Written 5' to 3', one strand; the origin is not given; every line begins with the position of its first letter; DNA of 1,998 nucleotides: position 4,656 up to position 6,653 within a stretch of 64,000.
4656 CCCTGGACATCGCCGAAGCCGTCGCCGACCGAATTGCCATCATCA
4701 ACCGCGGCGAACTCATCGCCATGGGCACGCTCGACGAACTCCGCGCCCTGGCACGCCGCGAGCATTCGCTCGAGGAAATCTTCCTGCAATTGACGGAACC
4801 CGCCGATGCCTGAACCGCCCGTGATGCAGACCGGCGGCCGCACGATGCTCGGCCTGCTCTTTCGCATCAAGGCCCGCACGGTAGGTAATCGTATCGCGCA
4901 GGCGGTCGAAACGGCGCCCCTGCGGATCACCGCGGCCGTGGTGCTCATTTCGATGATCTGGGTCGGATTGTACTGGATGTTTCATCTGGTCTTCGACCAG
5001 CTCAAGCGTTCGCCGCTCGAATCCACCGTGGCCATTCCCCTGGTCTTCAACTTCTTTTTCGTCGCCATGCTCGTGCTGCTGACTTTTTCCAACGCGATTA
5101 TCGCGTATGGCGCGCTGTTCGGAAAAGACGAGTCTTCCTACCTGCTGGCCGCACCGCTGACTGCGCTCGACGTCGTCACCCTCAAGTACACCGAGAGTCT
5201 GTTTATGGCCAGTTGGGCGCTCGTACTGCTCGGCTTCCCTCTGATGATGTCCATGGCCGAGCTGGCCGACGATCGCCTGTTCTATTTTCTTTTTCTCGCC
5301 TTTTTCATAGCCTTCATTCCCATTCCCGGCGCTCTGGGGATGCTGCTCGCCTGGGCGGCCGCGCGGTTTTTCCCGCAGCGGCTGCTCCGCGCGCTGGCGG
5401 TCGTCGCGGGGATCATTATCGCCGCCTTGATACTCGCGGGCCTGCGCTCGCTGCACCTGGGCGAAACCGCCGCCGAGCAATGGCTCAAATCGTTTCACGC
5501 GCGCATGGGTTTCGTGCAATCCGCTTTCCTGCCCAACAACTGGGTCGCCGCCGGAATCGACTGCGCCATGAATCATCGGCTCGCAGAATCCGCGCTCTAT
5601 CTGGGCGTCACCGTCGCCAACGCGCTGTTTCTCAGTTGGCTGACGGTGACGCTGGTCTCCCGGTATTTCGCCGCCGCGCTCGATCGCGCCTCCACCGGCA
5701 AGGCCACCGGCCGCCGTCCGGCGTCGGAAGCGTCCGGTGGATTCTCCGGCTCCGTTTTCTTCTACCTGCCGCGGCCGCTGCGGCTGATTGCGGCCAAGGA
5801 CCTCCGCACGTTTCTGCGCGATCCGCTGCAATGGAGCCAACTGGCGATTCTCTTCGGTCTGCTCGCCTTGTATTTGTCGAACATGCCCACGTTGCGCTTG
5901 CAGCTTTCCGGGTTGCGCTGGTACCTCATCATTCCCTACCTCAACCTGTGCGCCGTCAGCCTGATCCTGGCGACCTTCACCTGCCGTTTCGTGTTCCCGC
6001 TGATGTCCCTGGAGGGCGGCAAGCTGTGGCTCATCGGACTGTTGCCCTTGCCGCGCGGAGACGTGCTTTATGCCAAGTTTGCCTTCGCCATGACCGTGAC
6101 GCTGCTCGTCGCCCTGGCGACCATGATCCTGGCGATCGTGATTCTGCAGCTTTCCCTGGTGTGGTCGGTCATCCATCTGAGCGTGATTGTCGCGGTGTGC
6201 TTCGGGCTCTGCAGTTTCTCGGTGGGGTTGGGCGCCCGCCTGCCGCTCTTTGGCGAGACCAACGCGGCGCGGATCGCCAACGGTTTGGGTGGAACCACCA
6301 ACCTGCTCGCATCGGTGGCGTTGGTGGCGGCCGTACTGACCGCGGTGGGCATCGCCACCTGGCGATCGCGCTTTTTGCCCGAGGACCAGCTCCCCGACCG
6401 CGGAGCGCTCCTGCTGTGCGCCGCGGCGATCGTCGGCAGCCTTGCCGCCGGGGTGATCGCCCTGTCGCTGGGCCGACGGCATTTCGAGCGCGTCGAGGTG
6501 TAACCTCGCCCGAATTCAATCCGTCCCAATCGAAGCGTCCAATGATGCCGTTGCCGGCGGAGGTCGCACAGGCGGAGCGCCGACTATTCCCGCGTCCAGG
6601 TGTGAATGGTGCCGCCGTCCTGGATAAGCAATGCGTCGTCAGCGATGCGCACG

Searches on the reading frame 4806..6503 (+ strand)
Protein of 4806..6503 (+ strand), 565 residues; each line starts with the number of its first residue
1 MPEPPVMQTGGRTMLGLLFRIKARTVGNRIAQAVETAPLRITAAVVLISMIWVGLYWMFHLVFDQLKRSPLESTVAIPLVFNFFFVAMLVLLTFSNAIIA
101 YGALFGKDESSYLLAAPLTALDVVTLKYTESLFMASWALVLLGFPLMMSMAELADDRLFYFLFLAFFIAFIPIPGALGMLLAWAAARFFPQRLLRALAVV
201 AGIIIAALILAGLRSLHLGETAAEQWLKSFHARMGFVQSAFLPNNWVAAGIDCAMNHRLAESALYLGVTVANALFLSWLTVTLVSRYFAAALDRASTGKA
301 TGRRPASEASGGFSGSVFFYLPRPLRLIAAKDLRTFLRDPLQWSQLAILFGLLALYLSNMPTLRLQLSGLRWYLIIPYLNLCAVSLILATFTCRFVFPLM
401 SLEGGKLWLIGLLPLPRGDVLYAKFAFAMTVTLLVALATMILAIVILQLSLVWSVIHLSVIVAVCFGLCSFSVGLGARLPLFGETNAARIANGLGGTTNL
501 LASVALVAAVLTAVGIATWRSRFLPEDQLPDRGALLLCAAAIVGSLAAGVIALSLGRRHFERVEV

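Call 65: search_protein_families(library=pfam, proteins=[window:4806-6503:+], max_evalue=0.001)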
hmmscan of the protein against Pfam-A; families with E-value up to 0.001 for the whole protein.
window:4806-6503:+ (565 aa): 1 family
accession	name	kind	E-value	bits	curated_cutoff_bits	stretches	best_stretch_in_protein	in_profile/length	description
PF16949.11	ABC_tran_2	-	1.6e-105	354.5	25.7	1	39-564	8-541/542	Putative ATP-binding cassette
